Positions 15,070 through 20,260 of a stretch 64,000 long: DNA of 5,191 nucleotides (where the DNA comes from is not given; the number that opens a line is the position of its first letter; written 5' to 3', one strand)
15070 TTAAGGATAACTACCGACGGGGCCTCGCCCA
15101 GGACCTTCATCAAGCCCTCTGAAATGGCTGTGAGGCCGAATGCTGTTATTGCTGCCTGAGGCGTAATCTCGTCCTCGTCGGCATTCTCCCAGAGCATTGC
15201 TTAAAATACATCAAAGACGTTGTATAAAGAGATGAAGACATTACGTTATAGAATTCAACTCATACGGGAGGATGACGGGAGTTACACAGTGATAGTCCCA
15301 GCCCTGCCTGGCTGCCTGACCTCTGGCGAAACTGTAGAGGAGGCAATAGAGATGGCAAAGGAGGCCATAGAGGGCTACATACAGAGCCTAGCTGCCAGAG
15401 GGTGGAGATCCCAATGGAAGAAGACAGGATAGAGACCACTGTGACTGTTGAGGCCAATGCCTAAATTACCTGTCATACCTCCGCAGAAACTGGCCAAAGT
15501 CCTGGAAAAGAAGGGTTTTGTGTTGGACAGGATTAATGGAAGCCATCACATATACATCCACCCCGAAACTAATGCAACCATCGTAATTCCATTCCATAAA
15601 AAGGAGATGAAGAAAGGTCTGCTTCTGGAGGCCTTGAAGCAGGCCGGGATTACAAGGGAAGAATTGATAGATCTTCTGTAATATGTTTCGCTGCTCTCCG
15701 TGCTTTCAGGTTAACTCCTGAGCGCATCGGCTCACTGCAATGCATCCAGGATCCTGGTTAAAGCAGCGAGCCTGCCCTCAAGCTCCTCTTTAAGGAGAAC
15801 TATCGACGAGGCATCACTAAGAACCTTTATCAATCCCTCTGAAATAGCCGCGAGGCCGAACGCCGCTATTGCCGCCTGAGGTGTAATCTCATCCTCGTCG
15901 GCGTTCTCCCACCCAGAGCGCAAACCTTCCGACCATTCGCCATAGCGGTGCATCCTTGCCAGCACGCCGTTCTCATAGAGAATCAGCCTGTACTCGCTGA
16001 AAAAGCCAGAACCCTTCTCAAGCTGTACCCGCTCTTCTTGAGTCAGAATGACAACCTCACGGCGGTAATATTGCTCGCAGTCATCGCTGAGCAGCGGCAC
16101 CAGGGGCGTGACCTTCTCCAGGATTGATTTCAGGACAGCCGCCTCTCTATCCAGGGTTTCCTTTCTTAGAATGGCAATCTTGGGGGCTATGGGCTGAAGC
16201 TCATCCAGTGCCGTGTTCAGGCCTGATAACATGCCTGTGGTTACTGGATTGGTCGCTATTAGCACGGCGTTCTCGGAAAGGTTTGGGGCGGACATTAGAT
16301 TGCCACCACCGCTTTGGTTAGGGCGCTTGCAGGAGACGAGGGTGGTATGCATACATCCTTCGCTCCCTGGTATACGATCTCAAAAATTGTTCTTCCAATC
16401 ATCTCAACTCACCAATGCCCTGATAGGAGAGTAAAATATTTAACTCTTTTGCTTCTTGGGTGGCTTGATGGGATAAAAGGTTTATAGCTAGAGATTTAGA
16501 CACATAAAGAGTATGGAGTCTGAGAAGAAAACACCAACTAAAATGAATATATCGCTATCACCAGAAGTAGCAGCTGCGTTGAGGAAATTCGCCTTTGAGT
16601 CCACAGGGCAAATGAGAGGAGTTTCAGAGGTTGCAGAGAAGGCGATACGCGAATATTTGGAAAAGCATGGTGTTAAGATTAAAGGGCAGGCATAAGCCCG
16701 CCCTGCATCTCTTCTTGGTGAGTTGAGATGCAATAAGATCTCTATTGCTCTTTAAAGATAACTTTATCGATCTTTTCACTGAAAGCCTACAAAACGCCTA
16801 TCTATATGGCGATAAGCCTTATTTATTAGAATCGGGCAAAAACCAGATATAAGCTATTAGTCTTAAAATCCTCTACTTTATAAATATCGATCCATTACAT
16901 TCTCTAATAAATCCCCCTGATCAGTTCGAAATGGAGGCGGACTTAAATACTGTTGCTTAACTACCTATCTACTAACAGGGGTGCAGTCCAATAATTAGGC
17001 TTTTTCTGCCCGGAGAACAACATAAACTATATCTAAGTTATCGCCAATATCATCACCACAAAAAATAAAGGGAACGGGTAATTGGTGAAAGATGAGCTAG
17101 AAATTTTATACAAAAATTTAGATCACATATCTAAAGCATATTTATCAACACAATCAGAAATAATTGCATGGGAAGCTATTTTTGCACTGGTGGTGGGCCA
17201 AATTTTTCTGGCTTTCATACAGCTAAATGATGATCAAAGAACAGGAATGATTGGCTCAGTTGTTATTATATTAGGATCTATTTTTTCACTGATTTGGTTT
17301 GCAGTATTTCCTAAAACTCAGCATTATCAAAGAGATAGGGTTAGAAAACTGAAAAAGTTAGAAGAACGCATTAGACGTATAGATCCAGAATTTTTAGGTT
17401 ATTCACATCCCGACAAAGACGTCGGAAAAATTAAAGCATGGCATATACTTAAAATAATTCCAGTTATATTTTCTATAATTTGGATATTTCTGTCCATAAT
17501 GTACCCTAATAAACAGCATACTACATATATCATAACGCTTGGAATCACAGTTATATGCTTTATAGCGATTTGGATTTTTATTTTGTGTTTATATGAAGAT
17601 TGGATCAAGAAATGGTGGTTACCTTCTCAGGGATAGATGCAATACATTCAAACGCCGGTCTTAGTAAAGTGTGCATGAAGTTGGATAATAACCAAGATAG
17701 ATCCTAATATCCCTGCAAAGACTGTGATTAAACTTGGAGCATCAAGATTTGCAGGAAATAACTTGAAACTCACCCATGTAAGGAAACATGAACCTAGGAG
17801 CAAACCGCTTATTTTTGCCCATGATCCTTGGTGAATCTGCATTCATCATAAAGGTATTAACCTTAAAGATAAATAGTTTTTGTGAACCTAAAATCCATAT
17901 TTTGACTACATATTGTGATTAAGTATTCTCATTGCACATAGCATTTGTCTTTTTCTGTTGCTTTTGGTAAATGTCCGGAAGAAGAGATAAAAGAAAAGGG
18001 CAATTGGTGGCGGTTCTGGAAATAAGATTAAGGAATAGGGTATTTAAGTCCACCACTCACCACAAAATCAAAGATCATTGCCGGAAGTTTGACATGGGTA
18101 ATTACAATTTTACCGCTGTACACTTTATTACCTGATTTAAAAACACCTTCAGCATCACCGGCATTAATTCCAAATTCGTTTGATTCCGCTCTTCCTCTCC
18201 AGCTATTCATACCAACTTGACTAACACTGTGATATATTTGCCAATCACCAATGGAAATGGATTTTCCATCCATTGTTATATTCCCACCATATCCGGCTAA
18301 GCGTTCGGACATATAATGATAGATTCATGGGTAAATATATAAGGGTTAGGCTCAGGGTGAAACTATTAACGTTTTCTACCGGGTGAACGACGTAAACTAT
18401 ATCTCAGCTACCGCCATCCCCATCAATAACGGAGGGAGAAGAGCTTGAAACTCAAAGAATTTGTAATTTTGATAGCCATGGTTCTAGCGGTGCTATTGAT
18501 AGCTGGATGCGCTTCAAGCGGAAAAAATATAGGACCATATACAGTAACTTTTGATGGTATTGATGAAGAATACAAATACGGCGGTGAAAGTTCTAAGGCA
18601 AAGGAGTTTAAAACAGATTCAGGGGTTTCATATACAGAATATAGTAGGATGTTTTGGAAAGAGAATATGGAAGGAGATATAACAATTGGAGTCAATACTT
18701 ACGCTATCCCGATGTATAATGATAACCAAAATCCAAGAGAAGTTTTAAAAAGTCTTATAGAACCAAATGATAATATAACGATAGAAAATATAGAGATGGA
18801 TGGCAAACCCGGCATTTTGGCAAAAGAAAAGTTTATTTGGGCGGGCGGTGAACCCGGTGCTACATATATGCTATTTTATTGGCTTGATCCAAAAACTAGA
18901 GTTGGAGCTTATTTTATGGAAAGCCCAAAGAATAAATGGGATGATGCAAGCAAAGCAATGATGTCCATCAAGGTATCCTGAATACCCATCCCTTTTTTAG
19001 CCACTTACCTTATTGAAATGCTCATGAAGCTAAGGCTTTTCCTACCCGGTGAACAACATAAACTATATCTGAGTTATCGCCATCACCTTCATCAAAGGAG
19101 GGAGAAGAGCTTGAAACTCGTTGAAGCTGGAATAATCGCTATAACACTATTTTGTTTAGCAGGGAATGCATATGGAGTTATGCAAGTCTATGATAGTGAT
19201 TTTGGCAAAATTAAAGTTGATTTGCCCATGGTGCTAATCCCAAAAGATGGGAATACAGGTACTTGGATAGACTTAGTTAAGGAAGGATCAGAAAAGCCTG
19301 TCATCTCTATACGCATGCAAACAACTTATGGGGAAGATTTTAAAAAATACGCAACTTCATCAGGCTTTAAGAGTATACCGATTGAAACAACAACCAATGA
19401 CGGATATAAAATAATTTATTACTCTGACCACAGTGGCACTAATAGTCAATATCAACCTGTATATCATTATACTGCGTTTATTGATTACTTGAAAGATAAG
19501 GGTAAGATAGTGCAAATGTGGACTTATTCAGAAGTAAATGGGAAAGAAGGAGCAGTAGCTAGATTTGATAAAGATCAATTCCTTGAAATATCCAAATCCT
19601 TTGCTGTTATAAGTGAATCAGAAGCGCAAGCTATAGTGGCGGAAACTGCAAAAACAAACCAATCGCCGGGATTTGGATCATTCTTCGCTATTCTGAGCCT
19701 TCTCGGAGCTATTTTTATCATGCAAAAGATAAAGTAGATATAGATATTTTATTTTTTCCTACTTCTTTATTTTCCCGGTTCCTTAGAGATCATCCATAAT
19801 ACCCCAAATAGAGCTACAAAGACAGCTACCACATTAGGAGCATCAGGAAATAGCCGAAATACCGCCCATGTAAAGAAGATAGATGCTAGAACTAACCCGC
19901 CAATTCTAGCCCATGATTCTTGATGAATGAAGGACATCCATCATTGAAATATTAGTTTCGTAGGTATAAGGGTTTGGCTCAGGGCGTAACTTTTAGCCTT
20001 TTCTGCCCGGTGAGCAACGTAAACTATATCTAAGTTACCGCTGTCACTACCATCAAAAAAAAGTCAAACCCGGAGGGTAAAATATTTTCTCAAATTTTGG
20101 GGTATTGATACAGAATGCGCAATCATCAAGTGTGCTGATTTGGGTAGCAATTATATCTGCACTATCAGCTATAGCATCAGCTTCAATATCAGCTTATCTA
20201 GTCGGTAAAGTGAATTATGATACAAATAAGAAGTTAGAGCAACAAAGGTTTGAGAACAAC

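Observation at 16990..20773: Four consecutive secreted or membrane genes that share a duplicated promoter/leader module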

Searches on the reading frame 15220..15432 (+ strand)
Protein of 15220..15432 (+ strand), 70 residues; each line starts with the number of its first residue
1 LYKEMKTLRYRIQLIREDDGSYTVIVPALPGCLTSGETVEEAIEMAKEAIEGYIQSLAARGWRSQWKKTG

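Call 64: search_protein_families(library=pfam, proteins=[window:15220-15432:+], max_evalue=1)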
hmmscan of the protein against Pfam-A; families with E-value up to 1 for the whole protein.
window:15220-15432:+ (70 aa): 8 families
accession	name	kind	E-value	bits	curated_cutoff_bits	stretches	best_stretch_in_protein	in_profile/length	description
PF15919.11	HicB_lk_antitox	-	1.6e-12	48.1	27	1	10-61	1-52/123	HicB_like antitoxin of bacterial toxin-antitoxin system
PF21748.3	UPF0150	-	1.1e-06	28.9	27.3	1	15-55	14-54/64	UPF0150-like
PF00787.29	PX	-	0.02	15.9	21.6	1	13-59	24-67/84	PX domain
PF24113.1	DUF7387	-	0.059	14.2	27.9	1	12-52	14-53/85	Family of unknown function (DUF7387)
PF19692.4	DUF6193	-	0.13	12.7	26.9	1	15-48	66-99/112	Family of unknown function (DUF6193)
PF14804.11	Jag_N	-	0.2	12.6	25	1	35-48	2-15/50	Jag N-terminus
PF12910.14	PHD_like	-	0.26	11.7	27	1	6-55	52-101/141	Antitoxin of toxin-antitoxin, RelE / RelB, TA system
PF23740.1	Ig_ZP2_3rd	-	0.29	11.7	27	1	21-68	5-51/93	Zona pellucida sperm-binding protein 2, Ig-like domain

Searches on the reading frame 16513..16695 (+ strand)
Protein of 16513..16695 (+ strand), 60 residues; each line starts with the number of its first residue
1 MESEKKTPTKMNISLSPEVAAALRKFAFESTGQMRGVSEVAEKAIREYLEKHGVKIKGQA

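Call 40: find_encoding_contigs(protein=window:16513-16695:+, flank=10000, max_places=10)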
Protein window:16513-16695:+ (60 aa): 1 contig read that carries it; 1 place shown.
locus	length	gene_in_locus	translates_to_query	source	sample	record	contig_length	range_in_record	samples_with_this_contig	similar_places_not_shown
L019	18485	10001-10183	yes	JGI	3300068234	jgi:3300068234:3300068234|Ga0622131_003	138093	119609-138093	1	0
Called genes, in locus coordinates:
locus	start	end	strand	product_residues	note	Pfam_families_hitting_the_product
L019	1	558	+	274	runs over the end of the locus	PF01135:PCMT (weak), PF01209:Ubie_methyltran, PF13489:Methyltransf_23, PF02353:CMAS (weak), PF08241:Methyltransf_11, PF08242:Methyltransf_12, PF13649:Methyltransf_25, PF13847:Methyltransf_31, +1 more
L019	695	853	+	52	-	-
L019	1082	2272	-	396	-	PF13576:Pentapeptide_3 (faint), PF00805:Pentapeptide, PF13599:Pentapeptide_4 (weak), PF00805:Pentapeptide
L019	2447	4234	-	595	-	-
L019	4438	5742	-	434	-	-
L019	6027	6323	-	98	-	-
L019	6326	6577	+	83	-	PF21748:UPF0150 (weak), PF15919:HicB_lk_antitox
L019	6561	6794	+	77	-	PF07927:HicA_toxin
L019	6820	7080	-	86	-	-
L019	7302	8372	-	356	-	PF13749:HATPase_c_4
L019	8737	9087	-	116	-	PF04326:SLFN_AlbA_2 (weak)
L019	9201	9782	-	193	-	-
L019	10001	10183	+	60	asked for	-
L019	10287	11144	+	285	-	PF01209:Ubie_methyltran (weak), PF13847:Methyltransf_31, PF08241:Methyltransf_11, PF08242:Methyltransf_12, PF09445:Methyltransf_15 (faint), PF13649:Methyltransf_25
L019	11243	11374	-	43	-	-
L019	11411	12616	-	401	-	-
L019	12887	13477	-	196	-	-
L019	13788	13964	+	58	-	-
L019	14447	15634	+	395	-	PF04326:SLFN_AlbA_2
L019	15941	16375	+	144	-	-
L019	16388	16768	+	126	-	-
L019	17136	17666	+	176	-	-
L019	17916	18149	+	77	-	PF18754:Nmad3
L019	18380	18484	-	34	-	?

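Call 64: search_protein_families(library=pfam, proteins=[window:16513-16695:+], max_evalue=1)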
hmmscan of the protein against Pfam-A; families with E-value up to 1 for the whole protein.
window:16513-16695:+ (60 aa): 7 families
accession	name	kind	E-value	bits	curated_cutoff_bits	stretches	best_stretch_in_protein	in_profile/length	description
PF12525.13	DUF3726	-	0.054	13.8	22.1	1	18-54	5-39/73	Protein of unknown function (DUF3726)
PF10038.14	DUF2274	-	0.058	14.2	23.8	1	5-41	11-46/69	Protein of unknown function (DUF2274)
PF02229.22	PC4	-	0.071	13.1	25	0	4-25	30-51/52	Transcriptional Coactivator p15 (PC4)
PF09663.15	Amido_AtzD_TrzD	-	0.11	12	25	1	5-55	98-146/358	Amidohydrolase ring-opening protein (Amido_AtzD_TrzD)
PF03480.18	DctP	-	0.13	12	23.4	1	14-56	218-260/286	Bacterial extracellular solute-binding protein, family 7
PF12651.13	RHH_3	-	0.14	12.6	21.6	0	38-52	29-43/44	Ribbon-helix-helix domain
PF01402.27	RHH_1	-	0.14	12.6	20.5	1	12-51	3-39/39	Ribbon-helix-helix protein, copG family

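Call 68: search_protein_families(library=padloc, proteins=[window:16513-16695:+], max_evalue=0.01)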
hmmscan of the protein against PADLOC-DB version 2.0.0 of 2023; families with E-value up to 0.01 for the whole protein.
window:16513-16695:+ (60 aa): 0 families

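Call 69: search_protein_families(library=phrogs, proteins=[window:16513-16695:+], max_evalue=0.01)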
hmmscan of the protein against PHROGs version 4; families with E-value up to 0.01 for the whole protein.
window:16513-16695:+ (60 aa): 1 family
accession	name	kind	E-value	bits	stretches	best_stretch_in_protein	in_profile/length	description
phrog_3180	-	transcription regulation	0.0006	20.7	1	9-53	6-47/50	Arc-like repressor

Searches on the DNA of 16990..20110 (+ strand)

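Call 79: search_dna_similar(query=window:16990-20110:+, collection=phages, mode=distant, max_evalue=0.001)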
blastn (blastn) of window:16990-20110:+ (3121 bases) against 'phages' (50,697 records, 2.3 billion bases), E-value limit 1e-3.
No match.

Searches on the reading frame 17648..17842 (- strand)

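Call 12: search_protein_families(library=pfam, proteins=[window:17648-17842:-], max_evalue=0.1)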
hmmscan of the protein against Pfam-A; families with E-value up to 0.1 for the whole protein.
window:17648-17842:- (64 aa): 2 families
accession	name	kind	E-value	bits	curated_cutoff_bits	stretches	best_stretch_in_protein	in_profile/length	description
PF02453.23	Reticulon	-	0.021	15.2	31.8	1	10-60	11-56/157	Reticulon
PF09775.14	Keratin_assoc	-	0.079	13.1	23.5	1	24-56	19-51/129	Keratinocyte-associated protein 2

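Call 68: search_protein_families(library=padloc, proteins=[window:17648-17842:-], max_evalue=0.01)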
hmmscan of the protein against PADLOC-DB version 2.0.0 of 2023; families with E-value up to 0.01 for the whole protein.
window:17648-17842:- (64 aa): 0 families

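Call 69: search_protein_families(library=phrogs, proteins=[window:17648-17842:-], max_evalue=0.01)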
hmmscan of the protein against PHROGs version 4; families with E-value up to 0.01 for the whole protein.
window:17648-17842:- (64 aa): 0 families

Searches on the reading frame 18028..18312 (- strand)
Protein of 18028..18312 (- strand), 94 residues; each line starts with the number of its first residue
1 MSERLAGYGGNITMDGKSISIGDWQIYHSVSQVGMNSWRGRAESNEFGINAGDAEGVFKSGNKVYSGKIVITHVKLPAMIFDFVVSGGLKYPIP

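Call 12: search_protein_families(library=pfam, proteins=[window:18028-18312:-], max_evalue=0.1)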
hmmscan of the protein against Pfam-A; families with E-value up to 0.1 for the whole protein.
window:18028-18312:- (94 aa): 0 families

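Call 41: find_encoding_contigs(protein=window:18028-18312:-, flank=10000, max_places=5)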
Protein window:18028-18312:- (94 aa): 1 contig read that carries it; 1 place shown.
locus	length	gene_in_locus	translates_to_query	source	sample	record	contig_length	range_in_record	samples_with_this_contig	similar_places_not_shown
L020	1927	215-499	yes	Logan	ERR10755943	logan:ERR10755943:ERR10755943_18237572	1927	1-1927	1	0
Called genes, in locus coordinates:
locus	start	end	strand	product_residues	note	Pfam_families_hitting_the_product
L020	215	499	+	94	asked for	-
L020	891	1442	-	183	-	PF24838:8xMP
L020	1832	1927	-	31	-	?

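Call 68: search_protein_families(library=padloc, proteins=[window:18028-18312:-], max_evalue=0.01)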
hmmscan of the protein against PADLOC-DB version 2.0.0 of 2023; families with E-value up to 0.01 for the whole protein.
window:18028-18312:- (94 aa): 0 families

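Call 69: search_protein_families(library=phrogs, proteins=[window:18028-18312:-], max_evalue=0.01)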
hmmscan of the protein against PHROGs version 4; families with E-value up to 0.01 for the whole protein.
window:18028-18312:- (94 aa): 0 families

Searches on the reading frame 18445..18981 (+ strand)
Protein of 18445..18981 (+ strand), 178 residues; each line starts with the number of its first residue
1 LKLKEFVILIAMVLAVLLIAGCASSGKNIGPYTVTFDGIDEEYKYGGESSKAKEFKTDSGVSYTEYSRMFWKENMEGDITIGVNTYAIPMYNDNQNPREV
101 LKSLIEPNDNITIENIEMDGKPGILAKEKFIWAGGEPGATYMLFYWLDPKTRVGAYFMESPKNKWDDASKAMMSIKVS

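Call 11: find_encoding_contigs(protein=window:18445-18981:+, flank=10000, max_places=6)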
Protein window:18445-18981:+ (178 aa): no gene with exactly this product is on record in the collection.

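Call 12: search_protein_families(library=pfam, proteins=[window:18445-18981:+], max_evalue=0.1)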
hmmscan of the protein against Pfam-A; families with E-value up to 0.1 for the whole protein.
window:18445-18981:+ (178 aa): 0 families

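Call 39: list_cluster_members(proteins=[P0001, window:18445-18981:+, window:17082-17636:+, window:20105-20773:+, window:17648-17842:-, window:19767-19937:-, window:18028-18312:-, window:16513-16695:+, window:21457-22179:-, window:22526-23482:+])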
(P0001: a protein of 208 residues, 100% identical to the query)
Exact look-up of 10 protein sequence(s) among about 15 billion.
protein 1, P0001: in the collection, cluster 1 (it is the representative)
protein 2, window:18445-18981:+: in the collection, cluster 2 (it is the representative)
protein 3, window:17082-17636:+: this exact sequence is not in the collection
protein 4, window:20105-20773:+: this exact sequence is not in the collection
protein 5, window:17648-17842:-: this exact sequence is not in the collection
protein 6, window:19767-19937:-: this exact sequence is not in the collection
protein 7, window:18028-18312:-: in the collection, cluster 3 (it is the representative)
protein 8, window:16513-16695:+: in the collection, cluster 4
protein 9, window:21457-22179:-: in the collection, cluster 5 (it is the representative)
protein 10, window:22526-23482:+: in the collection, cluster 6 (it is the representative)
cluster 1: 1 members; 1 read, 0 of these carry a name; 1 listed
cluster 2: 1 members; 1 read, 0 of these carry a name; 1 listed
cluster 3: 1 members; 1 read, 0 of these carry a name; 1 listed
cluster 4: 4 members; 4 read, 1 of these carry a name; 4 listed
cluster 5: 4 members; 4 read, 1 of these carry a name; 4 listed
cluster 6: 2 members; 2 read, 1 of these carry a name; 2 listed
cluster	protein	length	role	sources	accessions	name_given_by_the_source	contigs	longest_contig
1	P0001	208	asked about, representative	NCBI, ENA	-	-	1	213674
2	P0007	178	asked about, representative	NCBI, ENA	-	-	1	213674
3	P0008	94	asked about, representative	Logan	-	-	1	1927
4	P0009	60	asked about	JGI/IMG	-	hypothetical protein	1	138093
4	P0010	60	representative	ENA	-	-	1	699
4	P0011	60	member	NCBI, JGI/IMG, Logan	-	-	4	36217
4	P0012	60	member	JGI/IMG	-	-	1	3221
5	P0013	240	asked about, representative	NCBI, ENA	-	-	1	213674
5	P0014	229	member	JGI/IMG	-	multimeric flavodoxin WrbA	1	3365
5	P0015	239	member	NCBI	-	-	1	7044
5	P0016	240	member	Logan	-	-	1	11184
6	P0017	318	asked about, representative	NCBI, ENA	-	-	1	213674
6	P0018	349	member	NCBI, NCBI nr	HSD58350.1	MAG TPA: D-glucuronyl C5-epimerase family protein [Methanotrichaceae archaeon] | D-glucuronyl C5-epimerase family protein [Methanotrichaceae archaeon]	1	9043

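Call 44: find_homologous_proteins(query=window:18445-18981:+, max_evalue=0.001)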
Query window:18445-18981:+ (178 aa): 8 proteins with E <= 0.001 among 47 candidates.
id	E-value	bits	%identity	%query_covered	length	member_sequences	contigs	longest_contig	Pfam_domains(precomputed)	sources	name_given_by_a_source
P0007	2.6e-115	400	100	100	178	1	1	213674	-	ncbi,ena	-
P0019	8.3e-72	259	66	100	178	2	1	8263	-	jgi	jgi:hypothetical protein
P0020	3.0e-65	237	65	96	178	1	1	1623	-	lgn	-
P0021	3.8e-63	230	61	100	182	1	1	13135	-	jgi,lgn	jgi:hypothetical protein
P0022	1.3e-60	222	65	88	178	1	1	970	-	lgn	-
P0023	2.1e-57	212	59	100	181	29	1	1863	-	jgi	-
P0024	1.0e-54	203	58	100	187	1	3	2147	-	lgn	-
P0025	3.7e-42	162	69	58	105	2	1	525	-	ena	-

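Call 45: find_encoding_contigs(protein=P0019, flank=10000, max_places=3)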
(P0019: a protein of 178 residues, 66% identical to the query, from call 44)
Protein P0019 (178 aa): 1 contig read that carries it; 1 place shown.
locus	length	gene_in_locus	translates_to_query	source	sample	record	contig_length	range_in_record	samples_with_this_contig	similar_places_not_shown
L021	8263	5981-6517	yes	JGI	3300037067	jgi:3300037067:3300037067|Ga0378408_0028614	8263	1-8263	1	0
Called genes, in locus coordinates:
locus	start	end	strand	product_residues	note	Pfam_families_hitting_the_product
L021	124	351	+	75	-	-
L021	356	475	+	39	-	-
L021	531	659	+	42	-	-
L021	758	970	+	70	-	-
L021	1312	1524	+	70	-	-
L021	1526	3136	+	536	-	-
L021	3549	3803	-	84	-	-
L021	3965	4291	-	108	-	-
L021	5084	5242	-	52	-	-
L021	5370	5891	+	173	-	PF17675:APG6_N (weak)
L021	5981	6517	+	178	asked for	-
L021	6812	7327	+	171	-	PF00708:Acylphosphatase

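Call 46: find_encoding_contigs(protein=P0021, flank=10000, max_places=3)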
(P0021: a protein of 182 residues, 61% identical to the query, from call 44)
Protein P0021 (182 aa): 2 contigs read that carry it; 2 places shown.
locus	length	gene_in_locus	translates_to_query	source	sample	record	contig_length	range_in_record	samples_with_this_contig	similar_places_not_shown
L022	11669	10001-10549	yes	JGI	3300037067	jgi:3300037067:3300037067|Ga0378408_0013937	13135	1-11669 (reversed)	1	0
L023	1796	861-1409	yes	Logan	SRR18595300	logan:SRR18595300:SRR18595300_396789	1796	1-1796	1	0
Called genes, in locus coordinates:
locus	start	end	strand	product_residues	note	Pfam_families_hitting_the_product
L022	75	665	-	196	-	-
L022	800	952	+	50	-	-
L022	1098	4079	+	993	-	PF09250:Prim-Pol, PF08706:D5_N, PF19263:DUF5906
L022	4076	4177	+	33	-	-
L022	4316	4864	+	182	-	PF13022:HTH_Tnp_1_2, PF13384:HTH_23 (weak)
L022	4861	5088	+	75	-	-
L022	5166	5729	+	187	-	-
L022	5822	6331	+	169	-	-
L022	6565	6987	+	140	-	-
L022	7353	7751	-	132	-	-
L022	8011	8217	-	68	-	PF01022:HTH_5 (weak), PF12840:HTH_20 (weak)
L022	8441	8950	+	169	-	-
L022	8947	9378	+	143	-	PF00565:SNase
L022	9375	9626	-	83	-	PF14947:HTH_45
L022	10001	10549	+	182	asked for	-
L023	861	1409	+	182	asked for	-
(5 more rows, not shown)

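Call 68: search_protein_families(library=padloc, proteins=[window:18445-18981:+], max_evalue=0.01)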
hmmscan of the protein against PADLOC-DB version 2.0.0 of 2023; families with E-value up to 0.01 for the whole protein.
window:18445-18981:+ (178 aa): 0 families

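Call 69: search_protein_families(library=phrogs, proteins=[window:18445-18981:+], max_evalue=0.01)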
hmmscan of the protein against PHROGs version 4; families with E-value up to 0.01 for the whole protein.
window:18445-18981:+ (178 aa): 0 families
